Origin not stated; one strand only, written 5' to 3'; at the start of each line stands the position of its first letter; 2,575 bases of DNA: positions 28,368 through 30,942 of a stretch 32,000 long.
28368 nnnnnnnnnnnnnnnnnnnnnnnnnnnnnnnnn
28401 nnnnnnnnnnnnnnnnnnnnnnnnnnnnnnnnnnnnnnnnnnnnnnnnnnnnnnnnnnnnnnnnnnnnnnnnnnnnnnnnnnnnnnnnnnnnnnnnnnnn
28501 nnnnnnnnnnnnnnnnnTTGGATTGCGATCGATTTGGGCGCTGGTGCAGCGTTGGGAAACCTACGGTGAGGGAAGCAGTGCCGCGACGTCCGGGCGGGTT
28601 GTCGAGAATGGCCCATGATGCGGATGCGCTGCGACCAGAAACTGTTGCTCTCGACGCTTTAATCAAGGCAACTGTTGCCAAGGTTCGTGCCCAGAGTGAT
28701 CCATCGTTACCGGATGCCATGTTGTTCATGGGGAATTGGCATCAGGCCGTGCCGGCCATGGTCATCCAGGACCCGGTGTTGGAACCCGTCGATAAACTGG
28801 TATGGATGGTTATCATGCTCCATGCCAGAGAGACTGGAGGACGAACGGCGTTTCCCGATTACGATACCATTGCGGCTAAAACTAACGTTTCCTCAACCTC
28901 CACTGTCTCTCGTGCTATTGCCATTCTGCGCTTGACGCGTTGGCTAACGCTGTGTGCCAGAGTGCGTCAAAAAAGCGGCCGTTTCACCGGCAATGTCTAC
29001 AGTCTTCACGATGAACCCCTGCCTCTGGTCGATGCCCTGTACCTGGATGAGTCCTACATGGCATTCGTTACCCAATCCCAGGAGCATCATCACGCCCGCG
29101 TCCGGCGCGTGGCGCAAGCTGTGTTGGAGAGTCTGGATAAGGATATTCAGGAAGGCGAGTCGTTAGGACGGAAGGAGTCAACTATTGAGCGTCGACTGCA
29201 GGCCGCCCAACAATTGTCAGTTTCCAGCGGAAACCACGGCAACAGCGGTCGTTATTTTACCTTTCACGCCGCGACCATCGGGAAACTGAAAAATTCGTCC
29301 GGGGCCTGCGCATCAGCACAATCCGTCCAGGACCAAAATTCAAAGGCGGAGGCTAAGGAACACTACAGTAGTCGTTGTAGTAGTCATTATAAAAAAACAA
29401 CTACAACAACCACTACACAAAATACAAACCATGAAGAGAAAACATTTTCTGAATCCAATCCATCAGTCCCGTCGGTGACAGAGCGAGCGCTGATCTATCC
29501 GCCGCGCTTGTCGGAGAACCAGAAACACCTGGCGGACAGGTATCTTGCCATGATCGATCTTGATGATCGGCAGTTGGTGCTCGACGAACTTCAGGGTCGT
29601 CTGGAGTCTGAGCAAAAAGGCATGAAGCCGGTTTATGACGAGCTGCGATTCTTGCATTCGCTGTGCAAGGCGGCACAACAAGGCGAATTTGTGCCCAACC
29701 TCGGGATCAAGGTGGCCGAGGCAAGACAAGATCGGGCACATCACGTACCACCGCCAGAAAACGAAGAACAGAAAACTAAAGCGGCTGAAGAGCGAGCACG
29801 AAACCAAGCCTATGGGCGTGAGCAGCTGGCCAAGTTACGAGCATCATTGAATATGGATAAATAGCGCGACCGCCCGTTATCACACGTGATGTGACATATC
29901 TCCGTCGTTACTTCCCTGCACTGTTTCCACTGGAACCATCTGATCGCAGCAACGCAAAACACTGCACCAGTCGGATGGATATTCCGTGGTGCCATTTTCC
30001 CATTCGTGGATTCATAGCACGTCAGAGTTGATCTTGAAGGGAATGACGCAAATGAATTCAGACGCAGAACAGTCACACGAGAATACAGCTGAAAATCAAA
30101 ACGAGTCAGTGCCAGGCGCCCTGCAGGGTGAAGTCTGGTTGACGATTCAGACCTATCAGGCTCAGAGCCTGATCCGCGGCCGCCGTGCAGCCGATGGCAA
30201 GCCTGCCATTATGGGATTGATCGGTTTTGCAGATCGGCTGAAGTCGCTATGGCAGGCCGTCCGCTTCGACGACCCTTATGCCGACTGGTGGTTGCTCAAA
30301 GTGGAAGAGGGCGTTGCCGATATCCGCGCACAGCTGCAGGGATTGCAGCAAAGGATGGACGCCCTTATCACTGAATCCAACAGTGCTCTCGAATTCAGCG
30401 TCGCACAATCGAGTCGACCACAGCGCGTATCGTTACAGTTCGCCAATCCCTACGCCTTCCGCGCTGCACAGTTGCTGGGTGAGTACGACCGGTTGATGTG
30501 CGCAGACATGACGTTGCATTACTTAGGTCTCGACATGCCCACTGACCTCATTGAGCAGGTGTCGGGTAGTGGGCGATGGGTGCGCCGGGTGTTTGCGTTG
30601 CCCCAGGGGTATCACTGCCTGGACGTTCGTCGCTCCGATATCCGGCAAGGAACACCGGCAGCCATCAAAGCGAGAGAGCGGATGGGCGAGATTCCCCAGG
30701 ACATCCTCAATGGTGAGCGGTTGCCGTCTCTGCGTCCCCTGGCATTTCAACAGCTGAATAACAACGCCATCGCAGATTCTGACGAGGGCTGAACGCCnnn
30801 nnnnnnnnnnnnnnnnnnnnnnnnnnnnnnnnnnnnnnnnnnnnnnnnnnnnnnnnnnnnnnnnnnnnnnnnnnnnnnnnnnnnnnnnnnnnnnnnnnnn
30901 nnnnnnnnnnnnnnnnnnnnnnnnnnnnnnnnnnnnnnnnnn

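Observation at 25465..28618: Lambda-like, probably SOS-cleavable switch wired directly to a ParB-like/DUF2857 (BisD/BisC-like) pair: a control layout I do not recognise as described for this ICE family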

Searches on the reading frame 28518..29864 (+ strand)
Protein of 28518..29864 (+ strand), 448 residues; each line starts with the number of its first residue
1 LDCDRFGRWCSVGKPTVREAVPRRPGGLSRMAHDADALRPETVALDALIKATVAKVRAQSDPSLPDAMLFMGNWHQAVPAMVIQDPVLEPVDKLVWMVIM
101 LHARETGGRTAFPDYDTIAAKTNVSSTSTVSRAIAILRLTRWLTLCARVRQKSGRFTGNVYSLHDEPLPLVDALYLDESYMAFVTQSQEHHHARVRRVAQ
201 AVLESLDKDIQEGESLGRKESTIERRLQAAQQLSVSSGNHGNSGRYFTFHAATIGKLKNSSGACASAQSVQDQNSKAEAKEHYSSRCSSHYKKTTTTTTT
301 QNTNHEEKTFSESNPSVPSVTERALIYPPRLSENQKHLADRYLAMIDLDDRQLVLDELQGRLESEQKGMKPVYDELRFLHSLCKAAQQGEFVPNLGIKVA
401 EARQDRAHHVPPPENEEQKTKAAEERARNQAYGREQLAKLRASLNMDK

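Call 3: search_protein_families(library=pfam, proteins=[window:28518-29864:+], max_evalue=0.01)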
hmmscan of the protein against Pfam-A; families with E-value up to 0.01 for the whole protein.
window:28518-29864:+ (448 aa): 1 family
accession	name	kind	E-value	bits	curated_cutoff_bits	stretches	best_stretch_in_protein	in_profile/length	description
PF13730.12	HTH_36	-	2.5e-11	43.6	25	1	88-142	3-54/55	Helix-turn-helix domain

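Call 4: search_protein_families(library=ncbifam, proteins=[window:28518-29864:+], max_evalue=0.01)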
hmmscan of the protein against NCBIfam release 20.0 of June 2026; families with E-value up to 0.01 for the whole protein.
window:28518-29864:+ (448 aa): 1 family
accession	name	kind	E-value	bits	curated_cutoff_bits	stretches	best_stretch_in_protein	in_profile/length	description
NF040582.1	STY4528_fam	equivalog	1.7e-62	212.4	130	1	67-392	2-322/323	STY4528 family pathogenicity island replication protein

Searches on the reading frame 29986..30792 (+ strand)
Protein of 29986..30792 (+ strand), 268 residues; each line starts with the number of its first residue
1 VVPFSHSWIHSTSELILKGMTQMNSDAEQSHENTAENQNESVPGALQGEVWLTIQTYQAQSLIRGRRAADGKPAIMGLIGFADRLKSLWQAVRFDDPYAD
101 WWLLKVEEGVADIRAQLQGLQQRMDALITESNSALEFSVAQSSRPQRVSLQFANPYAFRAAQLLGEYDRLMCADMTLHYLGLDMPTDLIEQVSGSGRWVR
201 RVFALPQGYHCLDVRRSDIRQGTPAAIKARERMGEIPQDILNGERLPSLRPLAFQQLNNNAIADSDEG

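Call 3: search_protein_families(library=pfam, proteins=[window:29986-30792:+], max_evalue=0.01)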
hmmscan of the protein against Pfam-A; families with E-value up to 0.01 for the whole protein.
window:29986-30792:+ (268 aa): 1 family
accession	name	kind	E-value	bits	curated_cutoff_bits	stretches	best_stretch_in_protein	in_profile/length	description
PF08900.16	AcaB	-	4e-79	265.8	27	1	43-251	2-212/215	Transcriptional regulator AcaB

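Call 4: search_protein_families(library=ncbifam, proteins=[window:29986-30792:+], max_evalue=0.01)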
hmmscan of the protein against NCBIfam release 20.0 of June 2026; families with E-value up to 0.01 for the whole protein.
window:29986-30792:+ (268 aa): 1 family
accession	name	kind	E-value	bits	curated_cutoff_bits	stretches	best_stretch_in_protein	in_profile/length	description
TIGR03761.1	ICE_PFL4669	equivalog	4.3e-67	225.8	110.7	1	44-252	1-211/216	PFL_4669 family integrating conjugative element protein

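Call 70: find_encoding_contigs(protein=window:29986-30792:+, flank=10000, max_places=5)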
Protein window:29986-30792:+ (268 aa): 1 contig read that carries it; 1 place shown.
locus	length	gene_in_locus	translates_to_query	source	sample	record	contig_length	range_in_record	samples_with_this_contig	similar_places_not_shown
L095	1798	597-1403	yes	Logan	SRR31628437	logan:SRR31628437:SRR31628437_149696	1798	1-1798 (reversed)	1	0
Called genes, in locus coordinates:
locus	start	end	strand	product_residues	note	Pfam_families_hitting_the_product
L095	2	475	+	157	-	?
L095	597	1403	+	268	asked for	PF08900:AcaB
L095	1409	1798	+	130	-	?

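Call 71: find_encoding_contigs(protein=window:30052-30792:+, flank=10000, max_places=6)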
Protein window:30052-30792:+ (246 aa): 23 contigs read that carry it; 6 places shown.
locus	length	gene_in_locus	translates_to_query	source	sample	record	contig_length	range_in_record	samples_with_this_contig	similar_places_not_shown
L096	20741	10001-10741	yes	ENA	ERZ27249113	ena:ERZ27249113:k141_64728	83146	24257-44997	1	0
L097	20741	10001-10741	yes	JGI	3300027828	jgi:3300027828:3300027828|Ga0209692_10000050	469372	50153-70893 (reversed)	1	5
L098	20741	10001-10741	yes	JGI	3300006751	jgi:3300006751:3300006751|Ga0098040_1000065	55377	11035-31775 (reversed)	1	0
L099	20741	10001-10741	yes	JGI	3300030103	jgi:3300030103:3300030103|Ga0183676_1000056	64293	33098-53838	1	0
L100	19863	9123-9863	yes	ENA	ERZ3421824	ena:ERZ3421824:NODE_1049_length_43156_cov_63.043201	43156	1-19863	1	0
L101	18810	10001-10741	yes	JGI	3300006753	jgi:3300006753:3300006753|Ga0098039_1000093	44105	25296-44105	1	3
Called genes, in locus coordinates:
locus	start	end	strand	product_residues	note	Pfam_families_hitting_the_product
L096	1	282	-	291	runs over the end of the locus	PF13606:Ank_3 (faint), PF00023:Ank (faint), PF12796:Ank_2, PF13637:Ank_4 (weak), PF13857:Ank_5 (weak), PF13637:Ank_4 (weak)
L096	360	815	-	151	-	PF06271:RDD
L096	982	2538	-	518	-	PF00999:Na_H_Exchanger, PF02254:TrkA_N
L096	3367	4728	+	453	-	PF00589:Phage_integrase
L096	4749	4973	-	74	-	PF12728:HTH_17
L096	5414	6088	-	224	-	PF00717:Peptidase_S24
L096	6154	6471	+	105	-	-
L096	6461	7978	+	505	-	-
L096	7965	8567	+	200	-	PF11198:DUF2857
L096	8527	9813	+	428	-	PF13730:HTH_36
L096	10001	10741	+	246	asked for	PF08900:AcaB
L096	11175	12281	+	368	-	PF06406:StbA_N, PF17989:ALP_N, PF21522:MreB-like_C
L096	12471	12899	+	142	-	PF12101:DUF3577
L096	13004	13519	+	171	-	PF04002:RadC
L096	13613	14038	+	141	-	PF20213:DUF6573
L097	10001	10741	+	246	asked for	PF08900:AcaB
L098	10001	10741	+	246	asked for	PF08900:AcaB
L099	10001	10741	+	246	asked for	PF08900:AcaB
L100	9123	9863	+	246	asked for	PF08900:AcaB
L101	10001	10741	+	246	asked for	PF08900:AcaB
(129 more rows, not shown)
